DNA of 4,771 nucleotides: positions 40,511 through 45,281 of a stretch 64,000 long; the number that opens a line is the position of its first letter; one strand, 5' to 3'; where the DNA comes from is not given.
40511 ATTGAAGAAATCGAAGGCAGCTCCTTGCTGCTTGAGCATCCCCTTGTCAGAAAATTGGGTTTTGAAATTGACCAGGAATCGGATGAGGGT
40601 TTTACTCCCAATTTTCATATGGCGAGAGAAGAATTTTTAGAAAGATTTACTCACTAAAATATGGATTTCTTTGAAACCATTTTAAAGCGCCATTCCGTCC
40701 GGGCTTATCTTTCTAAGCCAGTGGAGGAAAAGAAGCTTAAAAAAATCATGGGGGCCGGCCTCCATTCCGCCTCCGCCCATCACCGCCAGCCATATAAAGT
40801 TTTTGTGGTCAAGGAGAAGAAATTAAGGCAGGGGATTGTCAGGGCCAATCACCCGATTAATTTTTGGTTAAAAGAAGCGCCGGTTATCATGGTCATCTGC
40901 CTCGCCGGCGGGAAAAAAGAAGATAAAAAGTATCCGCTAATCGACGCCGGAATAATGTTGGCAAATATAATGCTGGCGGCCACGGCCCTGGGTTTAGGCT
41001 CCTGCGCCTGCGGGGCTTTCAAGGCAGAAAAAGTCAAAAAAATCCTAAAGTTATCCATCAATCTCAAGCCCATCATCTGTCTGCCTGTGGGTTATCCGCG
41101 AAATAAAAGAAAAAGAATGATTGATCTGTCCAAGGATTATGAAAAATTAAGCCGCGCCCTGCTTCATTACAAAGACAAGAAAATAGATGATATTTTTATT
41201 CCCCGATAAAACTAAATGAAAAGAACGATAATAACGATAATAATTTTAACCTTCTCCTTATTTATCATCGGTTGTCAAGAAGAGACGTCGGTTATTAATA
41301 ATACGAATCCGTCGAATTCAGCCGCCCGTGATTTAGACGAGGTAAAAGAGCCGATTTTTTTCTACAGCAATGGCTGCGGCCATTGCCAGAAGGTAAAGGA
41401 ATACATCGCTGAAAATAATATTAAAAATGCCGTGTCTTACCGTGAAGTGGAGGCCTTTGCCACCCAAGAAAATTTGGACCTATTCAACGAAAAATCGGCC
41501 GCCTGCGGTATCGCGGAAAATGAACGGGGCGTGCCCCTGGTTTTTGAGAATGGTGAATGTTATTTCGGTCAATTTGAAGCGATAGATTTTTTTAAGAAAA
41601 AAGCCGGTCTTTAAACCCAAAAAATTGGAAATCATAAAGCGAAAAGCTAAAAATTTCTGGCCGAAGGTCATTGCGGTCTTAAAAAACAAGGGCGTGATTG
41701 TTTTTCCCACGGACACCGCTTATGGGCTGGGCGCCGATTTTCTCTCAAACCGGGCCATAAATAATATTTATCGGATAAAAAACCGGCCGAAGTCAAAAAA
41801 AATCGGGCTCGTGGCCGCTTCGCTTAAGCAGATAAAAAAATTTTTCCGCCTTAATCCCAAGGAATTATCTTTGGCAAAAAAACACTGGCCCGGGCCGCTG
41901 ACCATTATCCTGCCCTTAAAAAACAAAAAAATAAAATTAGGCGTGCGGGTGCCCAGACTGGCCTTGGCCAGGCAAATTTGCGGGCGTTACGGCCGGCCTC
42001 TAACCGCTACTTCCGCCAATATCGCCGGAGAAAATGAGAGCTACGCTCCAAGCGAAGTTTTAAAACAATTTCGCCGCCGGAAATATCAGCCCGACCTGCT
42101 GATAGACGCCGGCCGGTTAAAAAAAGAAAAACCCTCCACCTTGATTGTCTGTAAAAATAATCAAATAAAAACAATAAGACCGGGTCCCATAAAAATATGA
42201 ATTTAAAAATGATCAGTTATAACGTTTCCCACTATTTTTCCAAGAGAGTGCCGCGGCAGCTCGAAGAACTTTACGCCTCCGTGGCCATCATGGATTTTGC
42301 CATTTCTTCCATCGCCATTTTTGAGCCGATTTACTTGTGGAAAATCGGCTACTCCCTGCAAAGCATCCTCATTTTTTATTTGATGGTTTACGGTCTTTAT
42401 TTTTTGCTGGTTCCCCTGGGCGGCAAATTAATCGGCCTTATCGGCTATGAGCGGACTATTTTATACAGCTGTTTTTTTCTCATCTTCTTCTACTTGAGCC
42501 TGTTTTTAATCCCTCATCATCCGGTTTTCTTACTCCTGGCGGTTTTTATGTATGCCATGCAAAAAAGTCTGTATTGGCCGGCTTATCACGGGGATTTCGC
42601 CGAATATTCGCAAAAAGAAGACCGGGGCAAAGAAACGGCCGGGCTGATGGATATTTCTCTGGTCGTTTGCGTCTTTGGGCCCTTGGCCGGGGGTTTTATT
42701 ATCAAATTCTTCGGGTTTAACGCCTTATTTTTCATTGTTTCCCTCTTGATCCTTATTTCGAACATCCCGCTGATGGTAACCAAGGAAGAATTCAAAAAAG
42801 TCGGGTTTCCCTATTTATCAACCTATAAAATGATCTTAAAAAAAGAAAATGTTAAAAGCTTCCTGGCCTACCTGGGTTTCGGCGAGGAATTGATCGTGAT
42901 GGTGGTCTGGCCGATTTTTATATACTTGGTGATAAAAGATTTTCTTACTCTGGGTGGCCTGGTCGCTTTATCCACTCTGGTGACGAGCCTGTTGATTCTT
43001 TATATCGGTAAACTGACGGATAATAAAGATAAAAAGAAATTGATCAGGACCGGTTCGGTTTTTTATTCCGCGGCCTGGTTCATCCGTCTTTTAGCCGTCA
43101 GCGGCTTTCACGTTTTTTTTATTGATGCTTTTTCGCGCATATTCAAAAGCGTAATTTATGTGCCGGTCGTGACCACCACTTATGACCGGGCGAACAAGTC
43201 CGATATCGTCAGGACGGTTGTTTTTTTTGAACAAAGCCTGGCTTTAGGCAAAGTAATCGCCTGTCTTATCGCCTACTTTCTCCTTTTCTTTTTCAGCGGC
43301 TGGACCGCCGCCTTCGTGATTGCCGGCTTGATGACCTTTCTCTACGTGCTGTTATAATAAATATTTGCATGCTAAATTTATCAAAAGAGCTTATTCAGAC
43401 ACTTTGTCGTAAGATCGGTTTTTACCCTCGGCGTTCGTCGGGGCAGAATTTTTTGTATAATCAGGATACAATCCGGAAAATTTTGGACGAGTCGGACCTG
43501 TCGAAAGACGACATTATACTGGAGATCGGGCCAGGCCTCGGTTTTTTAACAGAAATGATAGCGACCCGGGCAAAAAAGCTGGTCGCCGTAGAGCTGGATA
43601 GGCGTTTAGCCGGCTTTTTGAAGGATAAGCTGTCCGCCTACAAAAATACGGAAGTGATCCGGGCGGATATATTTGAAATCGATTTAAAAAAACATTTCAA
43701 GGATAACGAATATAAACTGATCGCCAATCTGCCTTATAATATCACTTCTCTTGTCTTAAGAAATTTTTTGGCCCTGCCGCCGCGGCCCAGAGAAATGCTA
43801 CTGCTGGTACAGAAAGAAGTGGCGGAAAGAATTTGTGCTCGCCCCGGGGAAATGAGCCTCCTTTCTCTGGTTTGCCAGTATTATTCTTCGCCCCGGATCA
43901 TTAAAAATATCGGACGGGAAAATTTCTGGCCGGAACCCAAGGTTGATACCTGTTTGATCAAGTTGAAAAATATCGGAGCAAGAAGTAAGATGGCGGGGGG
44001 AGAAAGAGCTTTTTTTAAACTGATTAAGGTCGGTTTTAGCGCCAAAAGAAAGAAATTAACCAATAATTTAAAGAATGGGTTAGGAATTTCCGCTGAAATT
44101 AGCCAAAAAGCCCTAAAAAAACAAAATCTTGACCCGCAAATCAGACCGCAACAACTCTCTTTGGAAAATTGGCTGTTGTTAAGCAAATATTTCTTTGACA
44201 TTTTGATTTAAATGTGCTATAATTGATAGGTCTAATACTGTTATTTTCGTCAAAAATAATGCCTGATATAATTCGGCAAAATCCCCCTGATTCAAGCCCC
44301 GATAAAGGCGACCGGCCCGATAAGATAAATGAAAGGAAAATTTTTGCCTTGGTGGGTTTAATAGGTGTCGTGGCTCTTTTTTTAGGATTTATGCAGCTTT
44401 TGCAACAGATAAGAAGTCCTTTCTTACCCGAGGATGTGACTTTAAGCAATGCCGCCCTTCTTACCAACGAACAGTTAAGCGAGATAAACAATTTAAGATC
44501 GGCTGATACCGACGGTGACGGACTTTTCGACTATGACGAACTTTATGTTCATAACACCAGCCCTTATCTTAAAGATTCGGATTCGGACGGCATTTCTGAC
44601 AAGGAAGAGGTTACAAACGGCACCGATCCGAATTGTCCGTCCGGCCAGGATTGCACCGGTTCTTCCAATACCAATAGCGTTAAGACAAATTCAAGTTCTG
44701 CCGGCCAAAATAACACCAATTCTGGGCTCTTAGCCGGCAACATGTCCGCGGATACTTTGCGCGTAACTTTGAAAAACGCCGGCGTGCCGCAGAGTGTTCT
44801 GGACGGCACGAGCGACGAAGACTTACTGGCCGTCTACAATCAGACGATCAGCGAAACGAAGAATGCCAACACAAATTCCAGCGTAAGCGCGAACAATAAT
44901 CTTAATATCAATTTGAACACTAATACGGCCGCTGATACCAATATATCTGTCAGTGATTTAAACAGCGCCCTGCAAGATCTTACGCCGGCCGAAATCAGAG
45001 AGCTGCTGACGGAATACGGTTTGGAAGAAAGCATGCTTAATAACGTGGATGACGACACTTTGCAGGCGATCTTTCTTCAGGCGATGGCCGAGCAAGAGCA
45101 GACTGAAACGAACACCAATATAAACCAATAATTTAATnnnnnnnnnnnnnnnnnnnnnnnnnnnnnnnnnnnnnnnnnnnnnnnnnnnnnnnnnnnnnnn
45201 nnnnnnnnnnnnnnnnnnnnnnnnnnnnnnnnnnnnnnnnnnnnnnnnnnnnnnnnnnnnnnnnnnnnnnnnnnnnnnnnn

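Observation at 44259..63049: Six-gene operon of giant Cys-rich surface proteins, a polytopic membrane protein and a paralogous pair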

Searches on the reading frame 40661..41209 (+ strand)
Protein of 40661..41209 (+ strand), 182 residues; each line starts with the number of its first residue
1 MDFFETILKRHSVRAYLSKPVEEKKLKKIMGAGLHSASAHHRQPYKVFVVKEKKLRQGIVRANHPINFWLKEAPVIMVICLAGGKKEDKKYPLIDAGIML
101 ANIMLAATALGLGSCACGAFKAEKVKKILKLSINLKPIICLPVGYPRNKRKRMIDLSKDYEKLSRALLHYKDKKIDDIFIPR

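Call 7: search_protein_families(library=pfam, proteins=[window:40661-41209:+], max_evalue=0.001)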
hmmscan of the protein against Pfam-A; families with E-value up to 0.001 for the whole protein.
window:40661-41209:+ (182 aa): 2 families
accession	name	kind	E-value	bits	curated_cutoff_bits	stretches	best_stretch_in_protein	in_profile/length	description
PF00881.29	Nitroreductase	-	2.8e-28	99.6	23.5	2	65-145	82-167/167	Nitroreductase family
PF14512.11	TM1586_NiRdase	-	1.7e-13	51.1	27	1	3-175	2-156/215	Putative TM nitroreductase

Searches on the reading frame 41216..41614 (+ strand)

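Call 7: search_protein_families(library=pfam, proteins=[window:41216-41614:+], max_evalue=0.001)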
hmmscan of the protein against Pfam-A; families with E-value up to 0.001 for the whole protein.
window:41216-41614:+ (132 aa): 1 family
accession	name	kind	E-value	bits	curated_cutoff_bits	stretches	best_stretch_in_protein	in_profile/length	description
PF00462.30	Glutaredoxin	-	2.5e-05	24.8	22.9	1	49-115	4-59/60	Glutaredoxin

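Call 90: search_protein_families(library=ncbifam, proteins=[window:41216-41614:+], max_evalue=0.001)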
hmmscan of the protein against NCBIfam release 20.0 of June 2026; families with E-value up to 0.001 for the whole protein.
window:41216-41614:+ (132 aa): 2 families
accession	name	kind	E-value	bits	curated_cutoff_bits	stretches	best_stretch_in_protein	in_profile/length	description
TIGR02180.1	GRX_euk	equivalog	0.00029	21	87.25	1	49-119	4-68/84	glutaredoxin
TIGR02196.1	GlrX_YruB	hypoth_equivalog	0.00065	20.1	88.55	0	51-94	7-46/74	glutaredoxin-like protein, YruB-family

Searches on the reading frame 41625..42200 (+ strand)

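Call 7: search_protein_families(library=pfam, proteins=[window:41625-42200:+], max_evalue=0.001)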
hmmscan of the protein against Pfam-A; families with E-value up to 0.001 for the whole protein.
window:41625-42200:+ (191 aa): 1 family
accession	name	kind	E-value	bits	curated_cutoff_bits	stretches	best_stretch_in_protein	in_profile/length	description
PF01300.24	Sua5_yciO_yrdC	-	4.6e-42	144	25.1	1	18-187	2-178/178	Telomere recombination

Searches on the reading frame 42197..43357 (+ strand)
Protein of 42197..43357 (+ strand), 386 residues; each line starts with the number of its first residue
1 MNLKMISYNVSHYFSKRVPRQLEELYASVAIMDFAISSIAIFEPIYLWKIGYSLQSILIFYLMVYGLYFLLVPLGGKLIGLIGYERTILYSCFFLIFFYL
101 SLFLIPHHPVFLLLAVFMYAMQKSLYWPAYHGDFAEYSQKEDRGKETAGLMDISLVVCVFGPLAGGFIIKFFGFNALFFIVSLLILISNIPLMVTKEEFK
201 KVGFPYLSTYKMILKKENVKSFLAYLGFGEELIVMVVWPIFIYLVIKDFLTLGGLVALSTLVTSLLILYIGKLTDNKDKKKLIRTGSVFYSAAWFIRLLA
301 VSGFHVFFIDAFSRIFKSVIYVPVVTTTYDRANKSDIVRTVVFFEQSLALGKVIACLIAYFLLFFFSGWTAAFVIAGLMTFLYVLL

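Call 7: search_protein_families(library=pfam, proteins=[window:42197-43357:+], max_evalue=0.001)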
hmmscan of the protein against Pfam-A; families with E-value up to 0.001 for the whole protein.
window:42197-43357:+ (386 aa): 1 family
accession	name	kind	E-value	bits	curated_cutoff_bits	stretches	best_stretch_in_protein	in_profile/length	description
PF07690.21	MFS_1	-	8.2e-22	78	33.4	2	27-201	3-179/347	Major Facilitator Superfamily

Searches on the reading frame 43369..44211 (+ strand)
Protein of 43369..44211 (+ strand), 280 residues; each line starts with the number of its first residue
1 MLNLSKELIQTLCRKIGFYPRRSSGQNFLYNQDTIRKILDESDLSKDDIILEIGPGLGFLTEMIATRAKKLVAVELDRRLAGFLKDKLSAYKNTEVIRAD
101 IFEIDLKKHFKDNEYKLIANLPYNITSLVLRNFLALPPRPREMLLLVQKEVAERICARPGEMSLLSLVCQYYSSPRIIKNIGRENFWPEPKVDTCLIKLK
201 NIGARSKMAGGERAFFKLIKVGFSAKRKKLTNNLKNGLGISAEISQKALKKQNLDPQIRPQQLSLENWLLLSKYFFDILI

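Call 7: search_protein_families(library=pfam, proteins=[window:43369-44211:+], max_evalue=0.001)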
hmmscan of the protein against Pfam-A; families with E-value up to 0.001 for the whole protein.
window:43369-44211:+ (280 aa): 2 families
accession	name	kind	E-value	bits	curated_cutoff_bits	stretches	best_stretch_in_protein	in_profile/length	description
PF00398.26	RrnaAD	-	4.6e-55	187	24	1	21-275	5-261/263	Ribosomal RNA adenine dimethylase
PF13649.12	Methyltransf_25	-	0.00015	22.8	27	1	50-118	1-68/97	Methyltransferase domain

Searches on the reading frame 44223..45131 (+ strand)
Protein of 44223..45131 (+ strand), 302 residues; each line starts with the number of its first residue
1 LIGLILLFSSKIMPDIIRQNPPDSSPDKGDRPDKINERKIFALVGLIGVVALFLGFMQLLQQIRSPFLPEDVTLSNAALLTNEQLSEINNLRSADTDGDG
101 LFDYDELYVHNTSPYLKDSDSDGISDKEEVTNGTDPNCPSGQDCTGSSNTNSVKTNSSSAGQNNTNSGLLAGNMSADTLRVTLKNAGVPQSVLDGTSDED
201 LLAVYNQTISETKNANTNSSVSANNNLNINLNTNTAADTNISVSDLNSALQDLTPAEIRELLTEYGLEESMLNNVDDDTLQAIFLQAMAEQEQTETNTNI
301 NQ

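Call 5: search_protein_families(library=pfam, proteins=[window:44223-45131:+], max_evalue=0.1)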
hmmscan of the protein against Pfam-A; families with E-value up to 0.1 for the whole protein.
window:44223-45131:+ (302 aa): 1 family
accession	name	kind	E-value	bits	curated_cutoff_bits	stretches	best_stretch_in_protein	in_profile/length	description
PF18884.5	TSP3_bac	-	2.2e-10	40.6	25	2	118-137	1-20/22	Bacterial TSP3 repeat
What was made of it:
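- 44259..45131 (+): g1: 290-aa single-pass membrane protein (302 aa if the TTG at 44223 is used). It has bacterial thrombospondin type-3 (Ca-binding) repeats and an N/S/T-rich region. It is the constant partner gene of the giant. Pfam TSP3_bac 2.2e-10 (call 5).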

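Call 6: search_protein_families(library=ncbifam, proteins=[window:44223-45131:+], max_evalue=0.1)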
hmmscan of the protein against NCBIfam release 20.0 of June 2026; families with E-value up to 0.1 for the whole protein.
window:44223-45131:+ (302 aa): 1 family
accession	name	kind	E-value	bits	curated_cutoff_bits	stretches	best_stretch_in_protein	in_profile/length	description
NF040692.1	recomb_assoc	equivalog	0.041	13.5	40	0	189-260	95-161/207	gamma-mobile-trio protein GmtX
